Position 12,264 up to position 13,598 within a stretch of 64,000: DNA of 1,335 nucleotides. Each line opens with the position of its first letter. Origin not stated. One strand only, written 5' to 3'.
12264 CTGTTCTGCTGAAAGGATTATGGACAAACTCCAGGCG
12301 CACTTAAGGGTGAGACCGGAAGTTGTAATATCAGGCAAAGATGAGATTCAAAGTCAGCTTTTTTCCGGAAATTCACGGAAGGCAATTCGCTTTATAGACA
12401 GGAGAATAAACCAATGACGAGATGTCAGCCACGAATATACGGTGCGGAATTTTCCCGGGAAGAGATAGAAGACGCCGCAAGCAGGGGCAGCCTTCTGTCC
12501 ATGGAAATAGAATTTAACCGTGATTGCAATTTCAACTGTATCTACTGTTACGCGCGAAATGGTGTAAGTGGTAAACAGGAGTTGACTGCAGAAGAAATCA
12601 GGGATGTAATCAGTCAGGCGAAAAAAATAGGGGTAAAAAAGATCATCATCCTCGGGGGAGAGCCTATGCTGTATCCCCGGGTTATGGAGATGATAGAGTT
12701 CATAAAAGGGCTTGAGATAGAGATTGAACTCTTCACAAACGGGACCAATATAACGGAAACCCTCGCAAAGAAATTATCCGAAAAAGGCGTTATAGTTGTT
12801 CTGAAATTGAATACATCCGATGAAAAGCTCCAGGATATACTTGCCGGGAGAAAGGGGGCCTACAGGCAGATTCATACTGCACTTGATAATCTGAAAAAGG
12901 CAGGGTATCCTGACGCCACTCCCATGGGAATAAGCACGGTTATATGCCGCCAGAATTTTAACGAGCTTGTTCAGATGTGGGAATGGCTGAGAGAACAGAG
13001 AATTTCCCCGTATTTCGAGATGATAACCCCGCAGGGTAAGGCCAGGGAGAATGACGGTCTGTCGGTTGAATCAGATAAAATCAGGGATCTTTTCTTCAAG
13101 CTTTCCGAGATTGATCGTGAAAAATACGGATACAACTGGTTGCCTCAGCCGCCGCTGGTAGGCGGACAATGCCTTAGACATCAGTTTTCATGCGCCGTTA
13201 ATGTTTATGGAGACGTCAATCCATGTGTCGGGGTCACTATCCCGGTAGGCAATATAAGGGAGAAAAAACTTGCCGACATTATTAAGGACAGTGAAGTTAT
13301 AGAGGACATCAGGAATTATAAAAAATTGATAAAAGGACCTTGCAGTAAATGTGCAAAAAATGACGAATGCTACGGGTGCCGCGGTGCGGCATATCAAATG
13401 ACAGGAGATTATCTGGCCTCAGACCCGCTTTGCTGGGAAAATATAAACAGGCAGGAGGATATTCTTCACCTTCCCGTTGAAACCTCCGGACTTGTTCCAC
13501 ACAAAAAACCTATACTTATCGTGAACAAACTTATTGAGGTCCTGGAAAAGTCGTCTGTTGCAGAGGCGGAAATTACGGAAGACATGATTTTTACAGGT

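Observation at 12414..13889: Radical SAM/SPASM enzyme covalently fused to an ApeI/FabZ-like hotdog domain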

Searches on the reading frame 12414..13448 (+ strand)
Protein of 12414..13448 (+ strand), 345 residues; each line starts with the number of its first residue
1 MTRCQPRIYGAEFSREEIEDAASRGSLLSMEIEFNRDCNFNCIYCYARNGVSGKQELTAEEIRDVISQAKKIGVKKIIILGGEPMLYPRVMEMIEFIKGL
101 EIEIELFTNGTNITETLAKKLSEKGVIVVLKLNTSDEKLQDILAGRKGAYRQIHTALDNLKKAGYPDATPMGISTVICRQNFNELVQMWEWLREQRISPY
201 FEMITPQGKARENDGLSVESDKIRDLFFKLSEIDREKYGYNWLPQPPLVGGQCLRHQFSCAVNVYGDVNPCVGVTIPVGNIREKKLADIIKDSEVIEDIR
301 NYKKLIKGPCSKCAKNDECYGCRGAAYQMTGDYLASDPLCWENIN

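Call 63: search_solved_structures(query=window:12414-13448:+, max_evalue=0.00001)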
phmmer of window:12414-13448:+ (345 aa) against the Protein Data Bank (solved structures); distinct sequences matched with E-value up to 0.00001: 15.
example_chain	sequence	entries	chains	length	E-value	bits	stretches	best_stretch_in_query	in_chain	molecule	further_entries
6efn_A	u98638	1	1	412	1e-14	57.6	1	28-295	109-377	Sporulation killing factor maturation protein SkfB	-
9dfu_A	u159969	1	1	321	6.2e-11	45.1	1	28-186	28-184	Radical SAM core domain-containing protein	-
9dfn_A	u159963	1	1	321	1.5e-10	43.9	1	28-186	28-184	Radical SAM core domain-containing protein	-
9dgw_A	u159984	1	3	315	2.6e-10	43.1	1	28-134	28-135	Radical SAM core domain-containing protein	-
9dfw_A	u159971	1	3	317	2.6e-10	43.1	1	28-134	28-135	Radical SAM core domain-containing protein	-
6b4c_A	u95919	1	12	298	3.7e-10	42.6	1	28-134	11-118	Viperin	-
7n7i_A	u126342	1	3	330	3.9e-10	42.5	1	28-134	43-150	Viperin-like enzyme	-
5v1q_A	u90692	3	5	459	3e-09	39.6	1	34-199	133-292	Radical SAM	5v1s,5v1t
5vsl_A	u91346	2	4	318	1.4e-08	37.4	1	5-184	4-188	Radical S-adenosyl methionine domain-containing protein 2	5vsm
6q2p_A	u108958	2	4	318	1.5e-08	37.3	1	5-184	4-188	Radical S-adenosyl methionine domain-containing protein 2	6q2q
7tol_A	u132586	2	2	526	1.1e-07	34.4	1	30-185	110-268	glycerol dibiphytanyl glycerol tetraether - macrocyclic archaeol synthase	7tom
7n7h_A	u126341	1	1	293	2e-07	33.6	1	29-162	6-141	VIPERIN-LIKE ENZYME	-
6c8v_A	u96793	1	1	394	2.4e-06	30.1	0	32-184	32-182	Coenzyme PQQ synthesis protein E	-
1tv7_A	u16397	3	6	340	3.5e-06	29.5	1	18-202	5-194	Molybdenum cofactor biosynthesis protein A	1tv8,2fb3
2fb2_A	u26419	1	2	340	4.2e-06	29.3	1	18-202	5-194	Molybdenum cofactor biosynthesis protein A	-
